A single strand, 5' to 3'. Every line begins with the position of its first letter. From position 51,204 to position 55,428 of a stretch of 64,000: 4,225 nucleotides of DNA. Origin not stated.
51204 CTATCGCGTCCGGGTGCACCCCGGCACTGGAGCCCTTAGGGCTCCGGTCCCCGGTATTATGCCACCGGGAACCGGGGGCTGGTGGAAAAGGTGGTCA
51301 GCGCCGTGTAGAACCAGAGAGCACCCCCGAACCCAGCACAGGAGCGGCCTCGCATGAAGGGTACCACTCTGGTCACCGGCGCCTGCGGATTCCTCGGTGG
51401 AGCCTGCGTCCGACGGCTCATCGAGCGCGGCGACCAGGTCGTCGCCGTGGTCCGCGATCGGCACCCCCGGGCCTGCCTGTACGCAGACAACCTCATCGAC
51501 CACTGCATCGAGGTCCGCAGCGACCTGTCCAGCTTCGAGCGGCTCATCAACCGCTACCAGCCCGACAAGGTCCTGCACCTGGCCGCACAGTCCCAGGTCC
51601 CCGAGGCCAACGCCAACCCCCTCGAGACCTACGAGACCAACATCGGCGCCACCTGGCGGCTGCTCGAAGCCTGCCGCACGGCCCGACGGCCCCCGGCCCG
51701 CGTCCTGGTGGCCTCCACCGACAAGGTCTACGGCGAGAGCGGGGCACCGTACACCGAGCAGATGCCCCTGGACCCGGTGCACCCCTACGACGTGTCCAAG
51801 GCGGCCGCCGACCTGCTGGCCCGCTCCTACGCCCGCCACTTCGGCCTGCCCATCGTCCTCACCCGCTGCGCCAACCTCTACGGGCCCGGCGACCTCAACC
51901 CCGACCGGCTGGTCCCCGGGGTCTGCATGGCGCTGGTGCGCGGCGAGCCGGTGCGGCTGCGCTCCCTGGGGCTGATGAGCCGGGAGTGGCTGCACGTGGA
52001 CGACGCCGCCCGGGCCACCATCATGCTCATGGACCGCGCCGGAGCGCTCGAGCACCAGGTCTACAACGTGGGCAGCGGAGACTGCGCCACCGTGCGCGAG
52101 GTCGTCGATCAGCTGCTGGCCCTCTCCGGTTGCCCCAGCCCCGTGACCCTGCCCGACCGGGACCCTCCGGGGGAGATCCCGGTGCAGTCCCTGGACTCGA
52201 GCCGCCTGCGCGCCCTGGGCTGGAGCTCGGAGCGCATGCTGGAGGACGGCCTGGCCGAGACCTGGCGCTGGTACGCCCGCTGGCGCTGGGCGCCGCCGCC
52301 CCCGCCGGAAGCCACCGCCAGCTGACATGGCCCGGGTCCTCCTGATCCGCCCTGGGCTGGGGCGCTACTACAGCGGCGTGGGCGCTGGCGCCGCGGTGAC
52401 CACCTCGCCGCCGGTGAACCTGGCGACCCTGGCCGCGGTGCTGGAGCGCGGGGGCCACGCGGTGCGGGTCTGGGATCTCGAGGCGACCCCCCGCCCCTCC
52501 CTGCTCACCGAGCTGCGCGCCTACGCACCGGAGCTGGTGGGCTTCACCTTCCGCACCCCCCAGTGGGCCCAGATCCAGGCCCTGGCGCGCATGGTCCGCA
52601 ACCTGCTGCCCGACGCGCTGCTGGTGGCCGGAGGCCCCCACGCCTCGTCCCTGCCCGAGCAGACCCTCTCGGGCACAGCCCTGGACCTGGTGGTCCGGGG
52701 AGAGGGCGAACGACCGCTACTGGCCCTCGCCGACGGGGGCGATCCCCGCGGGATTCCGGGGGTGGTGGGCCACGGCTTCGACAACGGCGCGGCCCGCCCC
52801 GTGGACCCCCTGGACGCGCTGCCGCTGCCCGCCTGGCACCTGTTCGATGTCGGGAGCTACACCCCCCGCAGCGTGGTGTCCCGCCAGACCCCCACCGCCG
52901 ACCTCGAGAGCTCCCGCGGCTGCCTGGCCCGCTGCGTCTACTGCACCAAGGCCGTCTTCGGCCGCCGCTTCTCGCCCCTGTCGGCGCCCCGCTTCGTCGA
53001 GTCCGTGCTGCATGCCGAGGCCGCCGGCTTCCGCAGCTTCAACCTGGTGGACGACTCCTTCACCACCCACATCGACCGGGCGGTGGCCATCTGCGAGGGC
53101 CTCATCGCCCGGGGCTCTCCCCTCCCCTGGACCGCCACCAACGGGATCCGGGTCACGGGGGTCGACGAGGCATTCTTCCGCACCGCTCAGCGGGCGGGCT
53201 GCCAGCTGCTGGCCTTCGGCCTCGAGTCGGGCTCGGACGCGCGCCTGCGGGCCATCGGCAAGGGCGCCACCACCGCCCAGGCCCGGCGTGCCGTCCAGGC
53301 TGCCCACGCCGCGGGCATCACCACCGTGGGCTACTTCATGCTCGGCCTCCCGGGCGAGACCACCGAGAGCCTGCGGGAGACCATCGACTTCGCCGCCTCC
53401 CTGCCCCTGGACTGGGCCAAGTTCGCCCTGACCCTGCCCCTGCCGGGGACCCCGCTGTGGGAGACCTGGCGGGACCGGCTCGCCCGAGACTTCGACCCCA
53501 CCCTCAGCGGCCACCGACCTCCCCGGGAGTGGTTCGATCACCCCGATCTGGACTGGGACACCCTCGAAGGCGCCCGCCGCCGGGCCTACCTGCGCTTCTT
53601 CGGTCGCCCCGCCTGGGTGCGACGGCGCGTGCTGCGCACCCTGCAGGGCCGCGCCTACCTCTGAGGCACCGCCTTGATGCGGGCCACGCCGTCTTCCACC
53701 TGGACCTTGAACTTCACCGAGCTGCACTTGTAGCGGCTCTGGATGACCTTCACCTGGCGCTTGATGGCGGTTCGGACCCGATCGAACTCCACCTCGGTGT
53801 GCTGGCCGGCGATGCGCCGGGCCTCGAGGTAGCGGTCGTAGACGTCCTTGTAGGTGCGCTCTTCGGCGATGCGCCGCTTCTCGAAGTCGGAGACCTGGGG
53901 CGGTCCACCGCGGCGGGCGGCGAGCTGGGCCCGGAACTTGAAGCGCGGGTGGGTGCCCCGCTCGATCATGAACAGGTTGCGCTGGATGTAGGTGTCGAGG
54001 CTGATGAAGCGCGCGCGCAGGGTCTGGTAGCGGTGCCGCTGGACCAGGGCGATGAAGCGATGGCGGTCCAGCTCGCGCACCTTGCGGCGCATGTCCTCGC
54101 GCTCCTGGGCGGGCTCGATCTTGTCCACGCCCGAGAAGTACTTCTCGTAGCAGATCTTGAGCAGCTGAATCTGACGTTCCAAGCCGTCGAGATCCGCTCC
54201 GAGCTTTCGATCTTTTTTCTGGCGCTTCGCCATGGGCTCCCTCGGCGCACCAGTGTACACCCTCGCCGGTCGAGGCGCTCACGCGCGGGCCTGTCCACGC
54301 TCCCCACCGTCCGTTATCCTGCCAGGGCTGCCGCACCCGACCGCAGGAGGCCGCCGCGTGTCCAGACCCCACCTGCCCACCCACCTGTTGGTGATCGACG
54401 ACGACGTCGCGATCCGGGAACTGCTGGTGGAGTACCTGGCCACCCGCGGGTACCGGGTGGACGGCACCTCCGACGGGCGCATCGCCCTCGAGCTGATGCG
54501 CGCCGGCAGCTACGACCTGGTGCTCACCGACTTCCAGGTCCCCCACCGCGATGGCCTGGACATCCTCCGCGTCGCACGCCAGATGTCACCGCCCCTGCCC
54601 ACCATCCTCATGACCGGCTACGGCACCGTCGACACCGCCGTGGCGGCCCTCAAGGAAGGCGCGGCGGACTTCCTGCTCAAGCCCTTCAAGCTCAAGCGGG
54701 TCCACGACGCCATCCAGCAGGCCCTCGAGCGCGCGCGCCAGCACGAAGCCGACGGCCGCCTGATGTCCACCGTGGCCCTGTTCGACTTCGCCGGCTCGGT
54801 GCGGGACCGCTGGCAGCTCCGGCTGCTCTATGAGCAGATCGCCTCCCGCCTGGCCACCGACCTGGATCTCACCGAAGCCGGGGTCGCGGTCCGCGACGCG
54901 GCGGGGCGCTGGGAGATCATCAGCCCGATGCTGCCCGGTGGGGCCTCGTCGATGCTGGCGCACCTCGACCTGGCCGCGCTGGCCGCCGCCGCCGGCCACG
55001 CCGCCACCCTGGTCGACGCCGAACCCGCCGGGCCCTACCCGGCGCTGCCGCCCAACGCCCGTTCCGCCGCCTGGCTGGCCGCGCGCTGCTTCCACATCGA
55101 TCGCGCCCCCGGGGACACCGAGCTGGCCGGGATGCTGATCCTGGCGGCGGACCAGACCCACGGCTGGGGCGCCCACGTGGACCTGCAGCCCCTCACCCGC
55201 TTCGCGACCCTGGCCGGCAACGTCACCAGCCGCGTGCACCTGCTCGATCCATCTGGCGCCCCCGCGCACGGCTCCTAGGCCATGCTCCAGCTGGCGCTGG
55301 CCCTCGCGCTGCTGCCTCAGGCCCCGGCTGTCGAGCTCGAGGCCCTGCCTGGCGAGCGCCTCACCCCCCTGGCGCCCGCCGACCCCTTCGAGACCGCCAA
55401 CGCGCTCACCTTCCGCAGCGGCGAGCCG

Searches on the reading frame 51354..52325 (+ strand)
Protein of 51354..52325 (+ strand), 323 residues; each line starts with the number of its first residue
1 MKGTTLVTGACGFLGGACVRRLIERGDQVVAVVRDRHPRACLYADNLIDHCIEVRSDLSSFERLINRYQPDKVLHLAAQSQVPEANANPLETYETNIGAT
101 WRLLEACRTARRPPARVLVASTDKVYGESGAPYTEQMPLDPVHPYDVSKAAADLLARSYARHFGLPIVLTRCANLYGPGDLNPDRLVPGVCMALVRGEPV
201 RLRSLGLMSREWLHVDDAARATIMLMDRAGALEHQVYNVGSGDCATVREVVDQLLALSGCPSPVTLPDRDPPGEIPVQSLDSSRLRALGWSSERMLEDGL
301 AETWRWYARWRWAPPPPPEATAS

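Call 8: search_protein_families(library=ncbifam, proteins=[window:51354-52325:+], max_evalue=0.01)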
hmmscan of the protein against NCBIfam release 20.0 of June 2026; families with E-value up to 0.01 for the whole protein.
window:51354-52325:+ (323 aa): 43 families (the best 25 are shown)
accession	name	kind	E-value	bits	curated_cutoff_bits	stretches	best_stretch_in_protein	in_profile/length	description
TIGR01181.1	dTDP_gluc_dehyt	equivalog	2.2e-54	184.7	365.1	1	5-312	2-316/321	dTDP-glucose 4,6-dehydratase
NF007582.0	PRK10217.1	equivalog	9.8e-39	133.4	698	1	5-308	4-332/355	dTDP-glucose 4,6-dehydratase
TIGR02622.1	CDP_4_6_dhtase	equivalog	9.1e-37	127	278.45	1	5-308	7-331/352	CDP-glucose 4,6-dehydratase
TIGR01179.1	galE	equivalog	1.4e-36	126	262.3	2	6-177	3-178/332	UDP-glucose 4-epimerase GalE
NF007490.0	PRK10084.1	subfamily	4.1e-36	124.7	649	1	5-308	3-335/361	dTDP-glucose 4,6-dehydratase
TIGR04180.1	EDH_00030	hypoth_equivalog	2.8e-29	102.1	475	1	6-256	2-254/297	NAD-dependent 4,6-dehydratase LegB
NF047922.1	GDPFucSynFcl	equivalog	1.2e-23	84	500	1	7-308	7-302/308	GDP-L-fucose synthase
TIGR02197.1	heptose_epim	equivalog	6.5e-20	71.5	274.6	1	6-257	2-259/316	ADP-glyceromanno-heptose 6-epimerase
NF007956.0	PRK10675.1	subfamily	9.5e-19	67.7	394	2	5-151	3-155/338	UDP-glucose 4-epimerase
TIGR03466.1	HpnA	hypoth_equivalog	1.7e-15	56.8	367.65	1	4-264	2-252/327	hopanoid-associated sugar epimerase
NF052578.1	StrlDmthSdmBMthl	equivalog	1.6e-14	54.4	600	1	4-263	2-250/328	sterol demethylase protein SdmB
TIGR01214.1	rmlD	equivalog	1.7e-14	53.6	224.05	1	6-178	3-153/285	dTDP-4-dehydrorhamnose reductase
NF042422.1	oxyalk_red_OleD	equivalog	1.1e-13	51.3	580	1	5-262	3-254/329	2-alkyl-3-oxoalkanoate reductase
NF043036.1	ErythonDh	equivalog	3.4e-13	49.5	325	1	6-162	4-166/321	D-erythronate dehydrogenase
TIGR01472.1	gmd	equivalog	5.8e-13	48.8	415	1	56-253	64-263/342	GDP-mannose 4,6-dehydratase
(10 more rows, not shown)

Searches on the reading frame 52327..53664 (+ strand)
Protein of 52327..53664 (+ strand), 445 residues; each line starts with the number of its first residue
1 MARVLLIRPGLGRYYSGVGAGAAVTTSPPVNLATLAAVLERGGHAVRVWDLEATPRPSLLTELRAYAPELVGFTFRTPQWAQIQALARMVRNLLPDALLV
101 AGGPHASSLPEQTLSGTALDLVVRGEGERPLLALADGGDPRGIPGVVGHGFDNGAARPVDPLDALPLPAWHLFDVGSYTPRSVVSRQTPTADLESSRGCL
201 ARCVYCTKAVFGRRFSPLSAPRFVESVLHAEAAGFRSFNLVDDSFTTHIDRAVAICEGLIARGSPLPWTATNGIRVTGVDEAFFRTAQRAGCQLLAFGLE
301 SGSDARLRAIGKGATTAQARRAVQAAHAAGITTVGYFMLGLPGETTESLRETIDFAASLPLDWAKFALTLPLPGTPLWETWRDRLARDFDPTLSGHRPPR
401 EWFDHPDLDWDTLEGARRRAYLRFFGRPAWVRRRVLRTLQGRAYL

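Call 6: search_protein_families(library=pfam, proteins=[window:52327-53664:+], max_evalue=0.01)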
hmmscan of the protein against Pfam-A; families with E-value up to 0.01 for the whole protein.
window:52327-53664:+ (445 aa): 2 families
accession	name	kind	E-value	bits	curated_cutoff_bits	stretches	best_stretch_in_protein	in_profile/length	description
PF04055.27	Radical_SAM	-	1.9e-19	70.8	29.5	1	194-356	2-166/166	Radical SAM superfamily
PF02310.24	B12-binding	-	2.3e-18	66.6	32.1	1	24-134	9-120/121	B12 binding domain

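Call 8: search_protein_families(library=ncbifam, proteins=[window:52327-53664:+], max_evalue=0.01)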
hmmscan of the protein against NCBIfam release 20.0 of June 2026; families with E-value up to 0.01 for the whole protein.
window:52327-53664:+ (445 aa): 26 families (the best 25 are shown)
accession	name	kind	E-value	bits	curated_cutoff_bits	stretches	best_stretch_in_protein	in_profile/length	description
TIGR03471.1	HpnJ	equivalog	1.9e-39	135.9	577.6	1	73-439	74-447/472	hopanoid biosynthesis associated radical SAM protein HpnJ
TIGR02026.1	BchE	equivalog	1.6e-36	126.2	481.35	1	3-385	1-391/497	magnesium-protoporphyrin IX monomethyl ester anaerobic oxidative cyclase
NF050148.1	rSAM_ApyD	equivalog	5.5e-31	107.6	750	1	27-388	23-400/645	RiPP biosynthesis radical SAM protein ApyD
TIGR04013.1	B12_SAM_MJ_1487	hypoth_equivalog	3e-28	98.8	251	2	58-216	33-178/382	TIGR04013 family B12-binding domain/radical SAM domain-containing protein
TIGR04072.2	rSAM_ladder_B12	equivalog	3.8e-28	98.3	360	1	29-357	18-347/443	lipid biosynthesis B12-binding/radical SAM protein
TIGR04367.1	HpnR_B12_rSAM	equivalog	9.3e-27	93.7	650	1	29-385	22-377/490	hopanoid C-3 methylase HpnR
NF038361.1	rSAM_Sden_1168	equivalog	2.9e-25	88.9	575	1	80-380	154-472/560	Sden_1168 family B12-binding radical SAM P-methyltransferase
TIGR04385.1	B12_rSAM_cofa1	equivalog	4.4e-24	85.5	450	1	29-356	20-361/438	B12 lower ligand biosynthesis radical SAM protein BzaD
TIGR04479.1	bcpD_PhpK_rSAM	subfamily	4.8e-24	84.6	600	1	189-357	240-407/504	PhpK family radical SAM P-methyltransferase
TIGR04014.1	B12_SAM_MJ_0865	equivalog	1.4e-23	83.4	360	1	97-380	69-357/434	methyl-coenzyme M reductase glutamine C-methyltransferase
NF033070.1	rSAM_AprD4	equivalog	2.8e-20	72.7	500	1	160-384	168-393/456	AprD4 family radical SAM diol-dehydratase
NF040546.1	rSAM_CUAEP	equivalog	2.8e-19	69.2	500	1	28-358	12-340/468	CUAEP/CCAEP-tail radical SAM (seleno)protein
TIGR03975.1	rSAM_ocin_1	subfamily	7.5e-18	64.3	281.85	1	60-354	121-425/606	RiPP maturation radical SAM C-methyltransferase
TIGR04295.1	B12_rSAM_oligo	hypoth_equivalog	8.5e-14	51.1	400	1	88-301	92-303/422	TIGR04295 family B12-binding domain-containing radical SAM protein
NF040542.1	rSAM_RCCLKC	equivalog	9.7e-11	41.5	450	1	85-355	67-346/423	arsinothricin biosynthesis radical SAM protein ArsL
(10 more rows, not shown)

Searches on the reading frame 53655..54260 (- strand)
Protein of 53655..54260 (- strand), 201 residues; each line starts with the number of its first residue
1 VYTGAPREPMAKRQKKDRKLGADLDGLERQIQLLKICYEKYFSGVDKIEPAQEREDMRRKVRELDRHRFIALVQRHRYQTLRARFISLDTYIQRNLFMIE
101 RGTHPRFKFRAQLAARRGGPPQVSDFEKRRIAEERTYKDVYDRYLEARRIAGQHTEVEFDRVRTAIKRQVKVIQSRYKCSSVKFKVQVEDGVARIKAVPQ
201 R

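Call 8: search_protein_families(library=ncbifam, proteins=[window:53655-54260:-], max_evalue=0.01)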
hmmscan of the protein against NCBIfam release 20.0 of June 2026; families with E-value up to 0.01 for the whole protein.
window:53655-54260:- (201 aa): 1 family
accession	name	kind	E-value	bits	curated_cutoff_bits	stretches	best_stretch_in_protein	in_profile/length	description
NF041621.1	MXAN_5187_C_dom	domain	2.1e-15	56.8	30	1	133-199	2-69/70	MXAN_5187 C-terminal domain-containing protein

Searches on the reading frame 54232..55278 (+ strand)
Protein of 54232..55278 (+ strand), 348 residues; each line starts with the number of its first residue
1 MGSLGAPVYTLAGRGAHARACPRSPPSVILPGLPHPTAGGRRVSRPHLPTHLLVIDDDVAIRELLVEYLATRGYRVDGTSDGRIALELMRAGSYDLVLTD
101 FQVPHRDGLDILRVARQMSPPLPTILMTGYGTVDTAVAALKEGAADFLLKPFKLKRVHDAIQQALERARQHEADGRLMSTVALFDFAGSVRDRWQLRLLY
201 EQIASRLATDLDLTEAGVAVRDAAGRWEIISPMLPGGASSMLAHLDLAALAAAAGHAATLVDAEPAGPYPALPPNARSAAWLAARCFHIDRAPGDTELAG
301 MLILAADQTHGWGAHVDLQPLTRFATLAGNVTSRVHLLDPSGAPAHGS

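Call 6: search_protein_families(library=pfam, proteins=[window:54232-55278:+], max_evalue=0.01)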
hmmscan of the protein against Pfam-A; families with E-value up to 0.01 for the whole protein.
window:54232-55278:+ (348 aa): 1 family
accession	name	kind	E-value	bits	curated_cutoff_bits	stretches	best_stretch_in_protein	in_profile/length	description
PF00072.30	Response_reg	-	2.9e-27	95.5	30.2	1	53-162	2-111/111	Response regulator receiver domain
